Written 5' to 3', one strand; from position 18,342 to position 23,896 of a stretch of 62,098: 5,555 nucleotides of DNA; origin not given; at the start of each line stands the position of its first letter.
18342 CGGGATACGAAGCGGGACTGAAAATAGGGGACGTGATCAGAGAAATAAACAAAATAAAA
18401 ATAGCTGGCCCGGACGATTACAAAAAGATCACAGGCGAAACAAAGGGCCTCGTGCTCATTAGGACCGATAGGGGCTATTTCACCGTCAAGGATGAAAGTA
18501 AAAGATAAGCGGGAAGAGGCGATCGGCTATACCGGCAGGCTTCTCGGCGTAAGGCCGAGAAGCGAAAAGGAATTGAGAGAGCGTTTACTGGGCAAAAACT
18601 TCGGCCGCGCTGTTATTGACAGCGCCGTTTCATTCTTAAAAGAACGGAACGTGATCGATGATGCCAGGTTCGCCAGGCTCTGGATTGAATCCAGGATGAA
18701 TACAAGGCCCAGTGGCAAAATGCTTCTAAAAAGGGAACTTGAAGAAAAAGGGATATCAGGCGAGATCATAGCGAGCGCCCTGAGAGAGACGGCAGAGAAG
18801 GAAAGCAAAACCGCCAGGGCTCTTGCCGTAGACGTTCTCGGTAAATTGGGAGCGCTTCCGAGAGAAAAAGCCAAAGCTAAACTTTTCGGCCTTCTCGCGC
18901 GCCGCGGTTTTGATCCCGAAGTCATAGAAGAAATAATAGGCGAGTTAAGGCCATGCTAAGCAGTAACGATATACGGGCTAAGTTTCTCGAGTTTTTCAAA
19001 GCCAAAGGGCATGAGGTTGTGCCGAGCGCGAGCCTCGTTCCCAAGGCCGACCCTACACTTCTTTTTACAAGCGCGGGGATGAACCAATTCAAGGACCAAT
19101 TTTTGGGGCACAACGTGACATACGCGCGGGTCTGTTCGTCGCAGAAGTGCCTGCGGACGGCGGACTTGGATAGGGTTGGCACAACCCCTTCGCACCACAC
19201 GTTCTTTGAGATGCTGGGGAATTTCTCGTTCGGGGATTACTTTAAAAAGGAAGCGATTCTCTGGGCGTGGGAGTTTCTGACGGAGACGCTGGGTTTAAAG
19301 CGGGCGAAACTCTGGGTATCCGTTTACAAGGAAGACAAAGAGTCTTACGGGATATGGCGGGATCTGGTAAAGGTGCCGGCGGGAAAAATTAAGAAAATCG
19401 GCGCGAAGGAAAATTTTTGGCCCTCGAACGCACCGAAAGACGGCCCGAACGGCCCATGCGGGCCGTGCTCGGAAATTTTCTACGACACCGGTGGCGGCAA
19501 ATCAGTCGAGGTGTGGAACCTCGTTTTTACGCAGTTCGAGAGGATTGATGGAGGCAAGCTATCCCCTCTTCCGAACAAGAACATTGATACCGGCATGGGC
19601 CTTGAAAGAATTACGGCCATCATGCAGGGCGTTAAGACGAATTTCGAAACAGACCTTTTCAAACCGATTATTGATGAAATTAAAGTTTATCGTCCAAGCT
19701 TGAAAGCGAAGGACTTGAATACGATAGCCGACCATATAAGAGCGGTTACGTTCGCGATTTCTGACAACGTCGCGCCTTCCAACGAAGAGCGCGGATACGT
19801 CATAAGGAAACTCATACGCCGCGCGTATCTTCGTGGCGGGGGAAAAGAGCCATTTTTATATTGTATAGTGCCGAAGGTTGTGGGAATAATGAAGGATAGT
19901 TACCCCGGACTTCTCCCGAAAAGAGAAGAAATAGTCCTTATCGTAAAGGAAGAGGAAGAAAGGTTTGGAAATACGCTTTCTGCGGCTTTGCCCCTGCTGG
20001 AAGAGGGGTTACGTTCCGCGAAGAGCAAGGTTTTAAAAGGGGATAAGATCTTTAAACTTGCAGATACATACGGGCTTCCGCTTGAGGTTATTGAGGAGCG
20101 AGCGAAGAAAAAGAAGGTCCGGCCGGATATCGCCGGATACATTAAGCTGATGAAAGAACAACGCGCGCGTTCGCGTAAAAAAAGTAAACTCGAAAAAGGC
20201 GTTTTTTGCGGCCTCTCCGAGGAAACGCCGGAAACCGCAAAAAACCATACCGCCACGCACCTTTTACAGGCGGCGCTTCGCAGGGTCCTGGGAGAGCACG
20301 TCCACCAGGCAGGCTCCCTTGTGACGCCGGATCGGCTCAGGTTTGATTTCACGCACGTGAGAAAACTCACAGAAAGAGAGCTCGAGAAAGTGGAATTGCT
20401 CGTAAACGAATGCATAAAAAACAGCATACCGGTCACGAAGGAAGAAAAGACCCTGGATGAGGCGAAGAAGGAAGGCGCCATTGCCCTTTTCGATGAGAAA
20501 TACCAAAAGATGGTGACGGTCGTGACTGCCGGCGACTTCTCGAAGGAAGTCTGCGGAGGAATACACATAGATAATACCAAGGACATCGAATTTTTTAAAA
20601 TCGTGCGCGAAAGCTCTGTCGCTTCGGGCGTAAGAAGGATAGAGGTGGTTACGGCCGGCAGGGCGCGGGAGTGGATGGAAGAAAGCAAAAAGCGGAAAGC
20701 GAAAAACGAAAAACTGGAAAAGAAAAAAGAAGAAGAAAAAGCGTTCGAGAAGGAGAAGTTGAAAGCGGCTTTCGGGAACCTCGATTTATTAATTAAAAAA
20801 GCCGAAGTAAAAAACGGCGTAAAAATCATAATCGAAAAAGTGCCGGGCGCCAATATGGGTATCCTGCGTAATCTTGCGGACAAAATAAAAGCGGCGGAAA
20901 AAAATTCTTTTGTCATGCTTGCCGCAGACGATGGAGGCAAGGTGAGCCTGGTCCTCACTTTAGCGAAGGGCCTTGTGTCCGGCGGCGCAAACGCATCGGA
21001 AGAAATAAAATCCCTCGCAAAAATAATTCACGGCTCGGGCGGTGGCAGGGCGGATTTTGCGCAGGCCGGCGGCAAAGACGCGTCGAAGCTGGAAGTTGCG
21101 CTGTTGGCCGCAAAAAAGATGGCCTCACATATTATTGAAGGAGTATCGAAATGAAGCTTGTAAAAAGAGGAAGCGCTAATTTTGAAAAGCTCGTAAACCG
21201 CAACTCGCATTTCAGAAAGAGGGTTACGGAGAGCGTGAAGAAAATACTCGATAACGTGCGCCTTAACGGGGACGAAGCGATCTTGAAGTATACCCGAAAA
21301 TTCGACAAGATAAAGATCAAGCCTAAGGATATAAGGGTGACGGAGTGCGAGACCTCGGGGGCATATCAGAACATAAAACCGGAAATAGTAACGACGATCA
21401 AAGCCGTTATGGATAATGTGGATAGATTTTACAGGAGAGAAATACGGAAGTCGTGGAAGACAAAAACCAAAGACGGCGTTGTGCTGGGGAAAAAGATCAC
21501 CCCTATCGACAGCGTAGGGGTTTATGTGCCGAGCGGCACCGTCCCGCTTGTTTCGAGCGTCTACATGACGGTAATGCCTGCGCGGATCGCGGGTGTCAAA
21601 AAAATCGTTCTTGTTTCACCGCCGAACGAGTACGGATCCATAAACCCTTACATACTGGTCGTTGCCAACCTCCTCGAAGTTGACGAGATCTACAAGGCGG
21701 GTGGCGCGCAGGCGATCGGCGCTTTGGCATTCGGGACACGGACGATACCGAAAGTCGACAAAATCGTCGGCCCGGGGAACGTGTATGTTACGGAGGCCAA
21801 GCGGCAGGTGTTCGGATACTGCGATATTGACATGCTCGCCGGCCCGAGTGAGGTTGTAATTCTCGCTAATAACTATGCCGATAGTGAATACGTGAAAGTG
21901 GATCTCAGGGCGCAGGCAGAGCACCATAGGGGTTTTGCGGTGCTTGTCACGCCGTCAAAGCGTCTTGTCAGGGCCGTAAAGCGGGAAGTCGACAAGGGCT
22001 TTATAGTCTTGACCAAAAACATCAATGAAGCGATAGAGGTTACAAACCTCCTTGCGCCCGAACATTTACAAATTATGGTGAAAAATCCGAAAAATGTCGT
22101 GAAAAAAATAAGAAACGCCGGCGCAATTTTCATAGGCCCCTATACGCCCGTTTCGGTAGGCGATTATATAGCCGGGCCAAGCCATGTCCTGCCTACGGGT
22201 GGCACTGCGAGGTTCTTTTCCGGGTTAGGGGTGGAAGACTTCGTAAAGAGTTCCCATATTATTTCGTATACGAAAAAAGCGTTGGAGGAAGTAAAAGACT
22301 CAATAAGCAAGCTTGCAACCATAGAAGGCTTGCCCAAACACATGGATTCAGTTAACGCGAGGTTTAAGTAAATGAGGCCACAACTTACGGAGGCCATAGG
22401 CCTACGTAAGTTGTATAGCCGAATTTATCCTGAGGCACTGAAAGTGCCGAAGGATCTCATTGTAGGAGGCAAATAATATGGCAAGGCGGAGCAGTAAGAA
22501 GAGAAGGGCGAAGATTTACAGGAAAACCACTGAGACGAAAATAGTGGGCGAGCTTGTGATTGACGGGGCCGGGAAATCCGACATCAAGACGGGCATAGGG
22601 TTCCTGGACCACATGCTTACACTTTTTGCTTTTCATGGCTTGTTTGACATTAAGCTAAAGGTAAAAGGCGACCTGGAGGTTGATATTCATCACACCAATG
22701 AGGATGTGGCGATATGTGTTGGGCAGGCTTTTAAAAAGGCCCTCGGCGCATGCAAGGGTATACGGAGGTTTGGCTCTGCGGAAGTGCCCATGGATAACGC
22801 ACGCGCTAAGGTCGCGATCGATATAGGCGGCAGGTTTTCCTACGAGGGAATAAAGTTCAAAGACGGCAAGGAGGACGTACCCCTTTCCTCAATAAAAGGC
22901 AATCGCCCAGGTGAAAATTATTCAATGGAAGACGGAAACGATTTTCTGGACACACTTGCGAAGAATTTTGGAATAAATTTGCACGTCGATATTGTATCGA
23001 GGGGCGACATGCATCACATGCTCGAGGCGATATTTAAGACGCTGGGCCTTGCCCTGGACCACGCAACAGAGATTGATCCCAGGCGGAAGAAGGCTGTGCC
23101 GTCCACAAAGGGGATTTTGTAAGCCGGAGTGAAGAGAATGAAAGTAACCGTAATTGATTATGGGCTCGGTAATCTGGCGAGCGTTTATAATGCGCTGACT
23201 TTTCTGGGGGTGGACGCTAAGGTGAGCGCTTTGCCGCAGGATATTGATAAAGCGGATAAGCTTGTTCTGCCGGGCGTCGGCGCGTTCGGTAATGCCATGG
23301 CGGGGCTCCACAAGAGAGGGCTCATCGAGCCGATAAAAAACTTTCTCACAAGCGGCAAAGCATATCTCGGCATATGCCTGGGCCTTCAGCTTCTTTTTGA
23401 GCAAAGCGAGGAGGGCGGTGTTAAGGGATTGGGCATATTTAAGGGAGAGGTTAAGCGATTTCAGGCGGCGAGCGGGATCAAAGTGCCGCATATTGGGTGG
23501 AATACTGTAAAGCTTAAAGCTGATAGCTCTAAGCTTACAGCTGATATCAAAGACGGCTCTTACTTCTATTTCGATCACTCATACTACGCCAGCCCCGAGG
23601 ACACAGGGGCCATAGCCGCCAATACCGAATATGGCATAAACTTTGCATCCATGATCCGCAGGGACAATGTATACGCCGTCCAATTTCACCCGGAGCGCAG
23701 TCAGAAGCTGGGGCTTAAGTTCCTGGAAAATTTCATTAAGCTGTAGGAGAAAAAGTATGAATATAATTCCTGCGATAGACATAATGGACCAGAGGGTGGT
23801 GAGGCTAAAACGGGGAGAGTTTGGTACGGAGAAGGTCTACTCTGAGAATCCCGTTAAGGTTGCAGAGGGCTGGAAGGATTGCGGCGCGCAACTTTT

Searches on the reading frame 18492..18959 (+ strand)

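Call 83: search_protein_families(library=pfam, proteins=[window:18492-18959:+], max_evalue=0.0001)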
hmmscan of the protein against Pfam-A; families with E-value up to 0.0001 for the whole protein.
window:18492-18959:+ (155 aa): 3 families
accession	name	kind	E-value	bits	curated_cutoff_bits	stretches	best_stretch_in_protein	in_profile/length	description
PF21982.2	RecX_HTH1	-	1.9e-17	63.4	26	1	16-49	7-40/40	RecX, first three-helix domain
PF02631.22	RecX_HTH2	-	3e-16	59.8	26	1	56-97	1-42/42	RecX, second three-helix domain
PF21981.2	RecX_HTH3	-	3.9e-08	33.8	26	1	106-149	5-48/48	RecX, third three-helix domain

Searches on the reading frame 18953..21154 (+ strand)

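Call 83: search_protein_families(library=pfam, proteins=[window:18953-21154:+], max_evalue=0.0001)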
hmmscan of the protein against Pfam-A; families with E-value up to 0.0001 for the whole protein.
window:18953-21154:+ (733 aa): 3 families
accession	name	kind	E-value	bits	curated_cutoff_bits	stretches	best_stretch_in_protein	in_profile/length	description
PF01411.24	tRNA-synt_2c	-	4.5e-145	484.8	30.3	1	6-415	1-436/552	tRNA synthetases class II (A)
PF07973.19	tRNA_SAD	-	3.2e-16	59.5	24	1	521-564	1-44/44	Threonyl and Alanyl tRNA synthetase second additional domain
PF02272.25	DHHA1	-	4.3e-14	53.3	25.9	1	623-722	2-98/102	DHHA1 domain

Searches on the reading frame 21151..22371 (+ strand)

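Call 57: search_protein_families(library=pfam, proteins=[window:21151-22371:+], max_evalue=0.0001)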
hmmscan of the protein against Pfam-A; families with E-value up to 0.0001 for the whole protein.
window:21151-22371:+ (406 aa): 1 family
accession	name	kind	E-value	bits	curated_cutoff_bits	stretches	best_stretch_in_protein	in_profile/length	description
PF00815.25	Histidinol_dh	-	4.2e-151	504.1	27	1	17-405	3-411/411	Histidinol dehydrogenase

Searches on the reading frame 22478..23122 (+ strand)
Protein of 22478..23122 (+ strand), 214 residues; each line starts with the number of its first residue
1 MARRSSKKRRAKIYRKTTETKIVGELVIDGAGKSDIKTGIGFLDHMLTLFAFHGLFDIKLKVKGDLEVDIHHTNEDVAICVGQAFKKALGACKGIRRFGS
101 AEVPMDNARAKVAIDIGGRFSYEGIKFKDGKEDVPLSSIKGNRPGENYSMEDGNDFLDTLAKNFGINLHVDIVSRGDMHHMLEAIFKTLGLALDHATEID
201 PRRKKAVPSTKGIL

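Call 57: search_protein_families(library=pfam, proteins=[window:22478-23122:+], max_evalue=0.0001)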
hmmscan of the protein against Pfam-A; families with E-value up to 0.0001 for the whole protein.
window:22478-23122:+ (214 aa): 1 family
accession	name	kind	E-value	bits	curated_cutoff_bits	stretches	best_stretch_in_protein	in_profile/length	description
PF00475.24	IGPD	-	5.2e-48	163.2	27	1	38-193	1-144/144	Imidazoleglycerol-phosphate dehydratase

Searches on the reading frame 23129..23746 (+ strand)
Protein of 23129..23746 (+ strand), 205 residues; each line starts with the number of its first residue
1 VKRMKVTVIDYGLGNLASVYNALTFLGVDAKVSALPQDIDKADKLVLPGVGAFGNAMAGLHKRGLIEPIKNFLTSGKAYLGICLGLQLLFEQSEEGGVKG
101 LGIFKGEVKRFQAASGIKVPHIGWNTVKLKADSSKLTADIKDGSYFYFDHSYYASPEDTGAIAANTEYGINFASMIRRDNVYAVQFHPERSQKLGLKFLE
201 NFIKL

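Call 83: search_protein_families(library=pfam, proteins=[window:23129-23746:+], max_evalue=0.0001)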
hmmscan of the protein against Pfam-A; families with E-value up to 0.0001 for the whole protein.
window:23129-23746:+ (205 aa): 3 families
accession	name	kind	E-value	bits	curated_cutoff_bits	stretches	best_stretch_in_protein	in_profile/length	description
PF00117.34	GATase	-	1.3e-21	77.6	22.8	1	8-202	2-186/190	Glutamine amidotransferase class-I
PF01174.25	SNO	-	4.7e-08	33.6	27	1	20-203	12-183/188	SNO glutamine amidotransferase family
PF07685.20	GATase_3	-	4.2e-07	30.2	27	1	32-108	29-115/196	CobB/CobQ-like glutamine amidotransferase domain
